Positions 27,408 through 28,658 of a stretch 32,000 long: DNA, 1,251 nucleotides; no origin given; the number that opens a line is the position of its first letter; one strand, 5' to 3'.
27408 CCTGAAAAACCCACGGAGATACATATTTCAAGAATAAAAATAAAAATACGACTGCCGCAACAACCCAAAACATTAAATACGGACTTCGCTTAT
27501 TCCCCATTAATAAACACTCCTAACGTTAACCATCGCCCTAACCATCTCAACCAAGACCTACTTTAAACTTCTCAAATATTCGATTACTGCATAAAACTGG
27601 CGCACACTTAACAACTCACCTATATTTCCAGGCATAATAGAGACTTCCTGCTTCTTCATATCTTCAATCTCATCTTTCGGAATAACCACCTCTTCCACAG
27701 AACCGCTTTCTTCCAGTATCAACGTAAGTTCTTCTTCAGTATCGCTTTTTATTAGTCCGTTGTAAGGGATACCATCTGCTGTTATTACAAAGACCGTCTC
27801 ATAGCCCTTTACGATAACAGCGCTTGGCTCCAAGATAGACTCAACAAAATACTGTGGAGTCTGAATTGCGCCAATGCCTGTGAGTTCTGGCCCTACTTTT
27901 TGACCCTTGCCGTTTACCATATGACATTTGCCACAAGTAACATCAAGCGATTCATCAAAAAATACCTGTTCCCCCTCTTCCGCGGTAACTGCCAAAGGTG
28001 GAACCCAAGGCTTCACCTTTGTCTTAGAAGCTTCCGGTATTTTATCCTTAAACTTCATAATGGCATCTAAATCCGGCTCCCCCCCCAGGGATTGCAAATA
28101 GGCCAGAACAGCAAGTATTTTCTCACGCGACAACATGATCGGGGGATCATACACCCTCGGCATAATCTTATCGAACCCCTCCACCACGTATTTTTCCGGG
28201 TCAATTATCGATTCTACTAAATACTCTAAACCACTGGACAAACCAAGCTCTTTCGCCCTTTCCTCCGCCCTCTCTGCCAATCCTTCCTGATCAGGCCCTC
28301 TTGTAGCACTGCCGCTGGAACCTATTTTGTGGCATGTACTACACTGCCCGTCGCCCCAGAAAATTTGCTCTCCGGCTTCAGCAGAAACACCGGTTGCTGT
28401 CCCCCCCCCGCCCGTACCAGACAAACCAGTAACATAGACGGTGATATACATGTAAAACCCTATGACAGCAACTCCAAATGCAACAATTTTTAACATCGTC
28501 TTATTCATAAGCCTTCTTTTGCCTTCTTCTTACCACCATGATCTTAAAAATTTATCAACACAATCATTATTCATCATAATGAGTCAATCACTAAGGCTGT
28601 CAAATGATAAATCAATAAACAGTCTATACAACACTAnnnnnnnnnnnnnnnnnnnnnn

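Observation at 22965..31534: Seven-gene membrane-anchored heme/copper module upstream of nxr: candidate uncharacterised NXR-to-quinone coupling complex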

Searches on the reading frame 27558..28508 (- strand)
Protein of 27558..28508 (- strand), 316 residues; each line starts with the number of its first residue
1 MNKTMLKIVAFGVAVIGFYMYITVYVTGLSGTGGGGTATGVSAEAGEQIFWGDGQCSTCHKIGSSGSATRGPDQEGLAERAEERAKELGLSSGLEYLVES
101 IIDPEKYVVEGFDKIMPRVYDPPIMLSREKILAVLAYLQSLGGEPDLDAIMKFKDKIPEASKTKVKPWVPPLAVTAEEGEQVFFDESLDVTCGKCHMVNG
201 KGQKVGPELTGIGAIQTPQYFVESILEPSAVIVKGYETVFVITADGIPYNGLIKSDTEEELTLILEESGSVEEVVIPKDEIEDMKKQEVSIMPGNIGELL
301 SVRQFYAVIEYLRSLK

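Call 4: search_protein_families(library=pfam, proteins=[window:27558-28508:-], max_evalue=0.01)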
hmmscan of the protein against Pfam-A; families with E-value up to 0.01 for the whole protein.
window:27558-28508:- (316 aa): 2 families
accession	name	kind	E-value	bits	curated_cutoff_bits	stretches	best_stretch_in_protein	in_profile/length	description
PF00034.26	Cytochrom_C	-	1.1e-14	55.9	21.3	2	176-220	1-41/90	Cytochrome c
PF13442.11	Cytochrome_CBB3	-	7.5e-07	29.8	27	0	43-71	3-29/68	Cytochrome C oxidase, cbb3-type, subunit III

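Call 5: search_protein_families(library=ncbifam, proteins=[window:27558-28508:-], max_evalue=0.01)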
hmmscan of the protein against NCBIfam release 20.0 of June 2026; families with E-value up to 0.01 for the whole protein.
window:27558-28508:- (316 aa): 8 families
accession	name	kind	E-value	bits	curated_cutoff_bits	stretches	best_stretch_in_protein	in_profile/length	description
TIGR02603.1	CxxCH_TIGR02603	domain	1.6e-32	112.3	68.15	2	176-314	3-133/134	putative heme-binding domain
TIGR04485.1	thiosulf_SoxX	equivalog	6.2e-10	39.6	61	1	53-140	2-77/78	sulfur oxidation c-type cytochrome SoxX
NF050122.1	bc1_QcrC_actin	exception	3.6e-07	29.8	200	1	176-215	41-75/253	cytochrome bc1 complex diheme cytochrome c subunit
NF033864.1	cytochrome579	equivalog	1.1e-05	25.2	280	0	153-227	23-93/179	cytochrome 579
TIGR00782.1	ccoP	equivalog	6.1e-05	22.5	179.95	0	23-143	186-283/285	cytochrome-c oxidase, cbb3-type subunit III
NF043008.1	Cyt550_Brdyrhiz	equivalog_domain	0.0017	18.5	240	0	37-87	21-68/131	cytochrome c-550 CycA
NF040971.1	cytc_ExtS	equivalog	0.0031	16.8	100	0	189-230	87-128/262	selenite/tellurite reduction operon c-type cytochrome lipoprotein ExtS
NF041895.1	choice_anch_V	domain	0.0094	16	42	0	37-67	12-36/150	choice-of-anchor V domain-containing protein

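Call 94: search_solved_structures(query=window:27558-28508:-, max_evalue=0.001)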
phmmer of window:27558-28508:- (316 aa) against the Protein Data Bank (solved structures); distinct sequences matched with E-value up to 0.001: 4.
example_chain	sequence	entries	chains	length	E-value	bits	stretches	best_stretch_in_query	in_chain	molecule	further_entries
7zs0_A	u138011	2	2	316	2.9e-208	693.2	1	1-316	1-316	Hypothetical (Diheme) protein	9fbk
7zs1_A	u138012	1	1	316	1.7e-207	690.7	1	1-316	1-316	Hypothetical (Diheme) protein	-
7zs2_A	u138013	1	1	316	2.1e-207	690.4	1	1-316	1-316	Hypothetical (Diheme) protein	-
1w2l_A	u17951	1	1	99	8.1e-05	25.1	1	43-138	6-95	CYTOCHROME OXIDASE SUBUNIT II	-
